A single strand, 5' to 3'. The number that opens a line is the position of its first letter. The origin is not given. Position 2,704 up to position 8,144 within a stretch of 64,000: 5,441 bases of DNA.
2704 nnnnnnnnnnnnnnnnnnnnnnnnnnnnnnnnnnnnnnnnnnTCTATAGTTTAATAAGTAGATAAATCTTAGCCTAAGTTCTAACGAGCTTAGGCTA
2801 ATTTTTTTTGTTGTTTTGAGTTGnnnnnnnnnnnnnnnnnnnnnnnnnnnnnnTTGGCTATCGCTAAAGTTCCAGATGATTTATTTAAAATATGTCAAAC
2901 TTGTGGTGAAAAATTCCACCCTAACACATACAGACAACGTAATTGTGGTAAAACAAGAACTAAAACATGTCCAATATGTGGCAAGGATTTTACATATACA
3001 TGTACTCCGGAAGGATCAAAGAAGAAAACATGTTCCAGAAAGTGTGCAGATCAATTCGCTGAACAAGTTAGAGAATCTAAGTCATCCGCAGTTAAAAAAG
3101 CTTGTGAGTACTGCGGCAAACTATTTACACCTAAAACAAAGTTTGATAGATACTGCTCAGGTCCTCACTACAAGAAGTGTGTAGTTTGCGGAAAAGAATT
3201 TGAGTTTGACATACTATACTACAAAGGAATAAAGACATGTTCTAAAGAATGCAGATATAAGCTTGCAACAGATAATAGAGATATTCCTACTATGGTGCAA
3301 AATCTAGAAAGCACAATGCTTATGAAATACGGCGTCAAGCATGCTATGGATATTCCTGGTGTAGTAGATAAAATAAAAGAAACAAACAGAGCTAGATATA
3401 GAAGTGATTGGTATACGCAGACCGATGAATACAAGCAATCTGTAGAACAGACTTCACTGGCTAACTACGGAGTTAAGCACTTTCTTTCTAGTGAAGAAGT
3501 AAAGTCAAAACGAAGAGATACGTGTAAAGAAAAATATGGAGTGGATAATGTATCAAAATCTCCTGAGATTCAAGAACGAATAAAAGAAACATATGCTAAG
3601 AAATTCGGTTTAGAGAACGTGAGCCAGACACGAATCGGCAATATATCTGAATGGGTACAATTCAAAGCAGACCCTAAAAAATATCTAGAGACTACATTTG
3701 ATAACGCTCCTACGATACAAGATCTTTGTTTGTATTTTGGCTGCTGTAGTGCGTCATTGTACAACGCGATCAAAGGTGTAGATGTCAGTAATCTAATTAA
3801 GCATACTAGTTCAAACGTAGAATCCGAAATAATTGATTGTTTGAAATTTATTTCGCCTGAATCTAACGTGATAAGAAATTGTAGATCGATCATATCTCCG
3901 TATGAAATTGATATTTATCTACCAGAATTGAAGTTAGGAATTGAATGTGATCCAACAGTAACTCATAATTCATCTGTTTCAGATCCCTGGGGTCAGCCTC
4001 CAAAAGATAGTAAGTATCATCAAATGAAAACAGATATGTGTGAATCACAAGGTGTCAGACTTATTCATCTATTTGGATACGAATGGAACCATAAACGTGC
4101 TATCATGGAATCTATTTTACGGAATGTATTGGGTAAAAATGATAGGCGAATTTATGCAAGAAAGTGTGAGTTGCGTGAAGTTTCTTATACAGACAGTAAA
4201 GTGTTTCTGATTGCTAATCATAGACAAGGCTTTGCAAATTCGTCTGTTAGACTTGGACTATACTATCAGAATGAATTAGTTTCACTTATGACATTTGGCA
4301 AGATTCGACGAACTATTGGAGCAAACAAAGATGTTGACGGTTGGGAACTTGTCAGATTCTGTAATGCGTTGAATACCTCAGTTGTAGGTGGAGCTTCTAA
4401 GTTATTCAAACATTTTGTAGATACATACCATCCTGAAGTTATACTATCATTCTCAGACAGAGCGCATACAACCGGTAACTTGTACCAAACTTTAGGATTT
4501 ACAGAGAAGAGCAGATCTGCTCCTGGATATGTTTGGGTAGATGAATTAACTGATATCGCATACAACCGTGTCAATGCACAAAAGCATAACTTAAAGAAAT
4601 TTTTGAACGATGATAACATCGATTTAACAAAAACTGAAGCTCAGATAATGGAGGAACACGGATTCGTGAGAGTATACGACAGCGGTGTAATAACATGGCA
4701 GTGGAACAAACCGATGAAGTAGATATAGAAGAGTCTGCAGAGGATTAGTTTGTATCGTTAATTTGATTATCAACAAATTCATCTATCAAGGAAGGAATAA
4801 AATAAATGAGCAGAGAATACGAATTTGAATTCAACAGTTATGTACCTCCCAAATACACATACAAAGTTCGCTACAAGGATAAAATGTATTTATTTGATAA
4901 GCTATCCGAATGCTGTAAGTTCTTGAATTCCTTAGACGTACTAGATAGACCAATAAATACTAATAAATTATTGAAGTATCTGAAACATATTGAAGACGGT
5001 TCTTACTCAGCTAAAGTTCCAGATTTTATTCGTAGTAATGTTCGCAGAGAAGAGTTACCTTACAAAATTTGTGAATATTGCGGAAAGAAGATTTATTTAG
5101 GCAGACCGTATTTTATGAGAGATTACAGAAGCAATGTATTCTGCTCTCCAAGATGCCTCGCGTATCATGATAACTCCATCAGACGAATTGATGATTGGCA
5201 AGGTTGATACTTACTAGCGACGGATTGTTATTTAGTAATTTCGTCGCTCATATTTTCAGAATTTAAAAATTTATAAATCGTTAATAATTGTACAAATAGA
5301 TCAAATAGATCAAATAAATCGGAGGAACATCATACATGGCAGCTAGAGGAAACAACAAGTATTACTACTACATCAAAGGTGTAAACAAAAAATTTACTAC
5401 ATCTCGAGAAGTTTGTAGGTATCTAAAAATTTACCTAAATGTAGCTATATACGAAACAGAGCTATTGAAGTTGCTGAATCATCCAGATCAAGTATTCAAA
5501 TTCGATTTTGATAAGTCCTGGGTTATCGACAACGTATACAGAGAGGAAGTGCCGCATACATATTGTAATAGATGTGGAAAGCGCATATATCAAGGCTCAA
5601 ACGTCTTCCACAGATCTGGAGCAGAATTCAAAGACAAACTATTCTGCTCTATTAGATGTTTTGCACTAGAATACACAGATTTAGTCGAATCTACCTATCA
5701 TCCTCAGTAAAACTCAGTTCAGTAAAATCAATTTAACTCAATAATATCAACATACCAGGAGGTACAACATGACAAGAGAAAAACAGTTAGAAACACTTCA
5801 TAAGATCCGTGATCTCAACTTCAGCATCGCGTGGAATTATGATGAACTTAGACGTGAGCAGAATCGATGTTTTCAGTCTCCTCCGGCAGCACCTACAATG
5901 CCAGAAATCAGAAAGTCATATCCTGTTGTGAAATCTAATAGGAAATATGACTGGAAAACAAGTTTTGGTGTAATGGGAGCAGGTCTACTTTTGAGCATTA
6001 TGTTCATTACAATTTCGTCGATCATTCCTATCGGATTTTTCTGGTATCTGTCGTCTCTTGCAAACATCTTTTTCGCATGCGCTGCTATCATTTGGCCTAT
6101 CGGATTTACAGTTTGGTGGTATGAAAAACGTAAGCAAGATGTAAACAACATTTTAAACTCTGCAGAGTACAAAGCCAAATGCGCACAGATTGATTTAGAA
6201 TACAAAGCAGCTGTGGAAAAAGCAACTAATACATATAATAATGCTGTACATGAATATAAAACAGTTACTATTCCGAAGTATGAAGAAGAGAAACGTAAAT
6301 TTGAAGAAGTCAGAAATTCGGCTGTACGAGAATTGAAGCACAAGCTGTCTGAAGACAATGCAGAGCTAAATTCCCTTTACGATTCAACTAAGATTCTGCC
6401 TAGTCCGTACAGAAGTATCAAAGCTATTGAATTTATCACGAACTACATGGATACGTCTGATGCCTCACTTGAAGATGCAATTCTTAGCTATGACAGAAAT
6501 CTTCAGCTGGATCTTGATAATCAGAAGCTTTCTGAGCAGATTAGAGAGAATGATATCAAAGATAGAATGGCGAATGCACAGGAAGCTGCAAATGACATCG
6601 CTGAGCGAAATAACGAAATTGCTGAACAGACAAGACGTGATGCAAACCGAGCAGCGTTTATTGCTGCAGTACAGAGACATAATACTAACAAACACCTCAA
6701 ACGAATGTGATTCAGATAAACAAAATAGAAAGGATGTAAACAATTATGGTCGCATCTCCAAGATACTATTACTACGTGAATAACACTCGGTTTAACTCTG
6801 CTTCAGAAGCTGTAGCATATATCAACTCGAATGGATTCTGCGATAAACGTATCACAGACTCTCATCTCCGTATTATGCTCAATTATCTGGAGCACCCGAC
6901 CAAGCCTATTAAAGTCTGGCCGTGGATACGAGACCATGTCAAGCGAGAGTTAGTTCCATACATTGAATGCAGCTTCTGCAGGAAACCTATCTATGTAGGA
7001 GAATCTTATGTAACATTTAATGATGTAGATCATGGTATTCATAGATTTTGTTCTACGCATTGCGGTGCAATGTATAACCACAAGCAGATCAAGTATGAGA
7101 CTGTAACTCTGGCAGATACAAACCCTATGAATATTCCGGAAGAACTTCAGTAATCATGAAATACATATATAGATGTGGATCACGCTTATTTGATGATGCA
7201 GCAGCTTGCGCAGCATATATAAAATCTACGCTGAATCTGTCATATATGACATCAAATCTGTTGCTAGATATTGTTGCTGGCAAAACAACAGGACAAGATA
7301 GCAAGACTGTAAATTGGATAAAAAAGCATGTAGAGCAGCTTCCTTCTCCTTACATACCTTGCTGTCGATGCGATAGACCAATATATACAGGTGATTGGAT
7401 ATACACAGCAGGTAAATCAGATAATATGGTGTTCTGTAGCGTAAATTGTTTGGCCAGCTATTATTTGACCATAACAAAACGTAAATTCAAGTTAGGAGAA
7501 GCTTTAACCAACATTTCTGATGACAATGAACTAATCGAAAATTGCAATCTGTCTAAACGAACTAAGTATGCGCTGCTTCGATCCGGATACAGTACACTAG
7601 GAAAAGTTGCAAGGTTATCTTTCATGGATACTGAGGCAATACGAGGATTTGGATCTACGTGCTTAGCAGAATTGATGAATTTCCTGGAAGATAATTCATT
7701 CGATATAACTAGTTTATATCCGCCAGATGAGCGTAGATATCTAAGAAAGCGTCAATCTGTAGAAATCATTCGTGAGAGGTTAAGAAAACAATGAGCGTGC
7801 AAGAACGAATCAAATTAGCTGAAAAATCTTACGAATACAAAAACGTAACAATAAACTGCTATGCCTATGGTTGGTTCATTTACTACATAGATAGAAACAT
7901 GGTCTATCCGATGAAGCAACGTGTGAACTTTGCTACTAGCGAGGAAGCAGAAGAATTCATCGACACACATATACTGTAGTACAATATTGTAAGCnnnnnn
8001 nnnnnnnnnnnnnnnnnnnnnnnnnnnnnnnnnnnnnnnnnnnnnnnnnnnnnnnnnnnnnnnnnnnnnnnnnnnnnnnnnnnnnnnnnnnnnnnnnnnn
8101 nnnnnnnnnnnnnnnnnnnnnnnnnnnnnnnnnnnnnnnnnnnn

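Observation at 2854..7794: Expanded family of FCS/TRASH-type zinc-ribbon proteins, four small paralogs in a row, a fifth at 25309 and a four-repeat giant at 2854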

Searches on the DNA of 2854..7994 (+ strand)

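Call 5: search_dna_similar(query=window:2854-7994:+, collection=phages, mode=near, max_rows=20)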
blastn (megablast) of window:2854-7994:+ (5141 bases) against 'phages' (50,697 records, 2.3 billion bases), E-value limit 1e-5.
No match.

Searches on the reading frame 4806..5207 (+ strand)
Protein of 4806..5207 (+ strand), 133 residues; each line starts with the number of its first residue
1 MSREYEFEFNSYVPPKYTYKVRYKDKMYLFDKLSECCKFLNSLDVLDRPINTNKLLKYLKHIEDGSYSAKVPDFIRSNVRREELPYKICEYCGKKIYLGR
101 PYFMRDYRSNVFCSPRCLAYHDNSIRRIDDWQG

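Call 4: search_protein_families(library=pfam, proteins=[window:4806-5207:+], max_evalue=1)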
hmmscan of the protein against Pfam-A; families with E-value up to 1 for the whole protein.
window:4806-5207:+ (133 aa): 6 families
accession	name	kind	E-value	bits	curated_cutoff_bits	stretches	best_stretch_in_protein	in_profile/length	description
PF18716.7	VATC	-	0.0012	19.1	26.6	1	86-122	3-36/43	Vms1-associating treble clef domain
PF01246.26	Ribosomal_L24e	-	0.002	18.7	27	1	87-122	4-41/66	Ribosomal protein L24e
PF10013.15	DUF2256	-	0.0031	18.1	25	1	81-117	2-37/40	Uncharacterized protein conserved in bacteria (DUF2256)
PF06467.20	zf-FCS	-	0.0081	16.4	22.4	1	89-119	7-37/39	MYM-type Zinc finger with FCS sequence motif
PF04570.20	zf-FLZ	-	0.026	14.4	23.4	1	87-117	14-43/54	zinc-finger of the FCS-type, C2-C2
PF18508.7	zf_C2H2_13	-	0.1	12.7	26.5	1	83-97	14-28/42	Zinc finger domain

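Call 6: search_protein_families(library=phrogs, proteins=[window:4806-5207:+], max_evalue=0.01)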
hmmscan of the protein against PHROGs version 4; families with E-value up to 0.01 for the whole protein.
window:4806-5207:+ (133 aa): 1 family
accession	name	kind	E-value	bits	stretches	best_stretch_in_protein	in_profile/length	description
phrog_29453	-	unknown function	0.0014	19.9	1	5-68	8-69/94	-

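Call 78: search_protein_families(library=ncbifam, proteins=[window:4806-5204:+], max_evalue=0.01)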
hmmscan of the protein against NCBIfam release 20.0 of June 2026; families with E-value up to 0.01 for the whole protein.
window:4806-5204:+ (133 aa): 1 family
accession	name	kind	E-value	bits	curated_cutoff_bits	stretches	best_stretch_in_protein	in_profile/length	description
NF034186.3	PRK14891.1-1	equivalog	0.0093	15.9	73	0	87-122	2-39/51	50S ribosomal protein L24e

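Call 94: search_protein_families(library=padloc, proteins=[window:4806-5204:+], max_evalue=0.01)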
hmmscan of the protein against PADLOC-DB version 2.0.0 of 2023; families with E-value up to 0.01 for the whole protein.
window:4806-5204:+ (133 aa): 0 families

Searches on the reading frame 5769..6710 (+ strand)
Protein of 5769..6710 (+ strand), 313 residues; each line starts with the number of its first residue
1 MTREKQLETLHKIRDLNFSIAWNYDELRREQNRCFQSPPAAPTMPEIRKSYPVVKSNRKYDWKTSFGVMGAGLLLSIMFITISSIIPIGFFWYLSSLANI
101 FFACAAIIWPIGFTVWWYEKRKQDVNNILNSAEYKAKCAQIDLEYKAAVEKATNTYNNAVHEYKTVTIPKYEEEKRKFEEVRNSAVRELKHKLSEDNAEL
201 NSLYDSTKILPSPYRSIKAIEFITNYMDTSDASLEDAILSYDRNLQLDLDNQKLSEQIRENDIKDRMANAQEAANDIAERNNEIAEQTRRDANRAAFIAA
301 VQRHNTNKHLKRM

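Call 4: search_protein_families(library=pfam, proteins=[window:5769-6710:+], max_evalue=1)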
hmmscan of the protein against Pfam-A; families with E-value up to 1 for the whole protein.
window:5769-6710:+ (313 aa): 3 families
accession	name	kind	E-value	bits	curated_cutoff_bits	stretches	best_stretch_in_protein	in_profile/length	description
PF11014.13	DUF2852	-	3.2e-05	24.5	22.5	1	106-182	18-96/116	Protein of unknown function (DUF2852)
PF15957.10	Comm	-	0.15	12.8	27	1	82-166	6-89/110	Commissureless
PF06570.16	DUF1129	-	0.17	11.9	29.1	1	51-125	136-204/207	Protein of unknown function (DUF1129)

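Call 6: search_protein_families(library=phrogs, proteins=[window:5769-6710:+], max_evalue=0.01)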
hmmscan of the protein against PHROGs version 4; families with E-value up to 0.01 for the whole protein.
window:5769-6710:+ (313 aa): 0 families

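Call 78: search_protein_families(library=ncbifam, proteins=[window:5769-6707:+], max_evalue=0.01)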
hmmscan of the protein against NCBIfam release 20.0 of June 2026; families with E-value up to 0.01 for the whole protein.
window:5769-6707:+ (313 aa): 3 families
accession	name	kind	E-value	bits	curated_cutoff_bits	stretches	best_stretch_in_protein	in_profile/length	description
TIGR00374.1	TIGR00374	subfamily_domain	0.0018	17.8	43.2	1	75-165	115-207/323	flippase-like domain-containing protein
NF007447.0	PRK10003.1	equivalog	0.0019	16.6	666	1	111-236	365-487/727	ferric-rhodotorulic acid/ferric-coprogen receptor FhuE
TIGR01218.1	Gpos_tandem_5TM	subfamily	0.0066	16.2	35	1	56-138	57-139/208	tandem five-TM protein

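Call 94: search_protein_families(library=padloc, proteins=[window:5769-6707:+], max_evalue=0.01)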
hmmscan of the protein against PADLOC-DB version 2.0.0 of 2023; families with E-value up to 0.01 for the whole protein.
window:5769-6707:+ (313 aa): 0 families
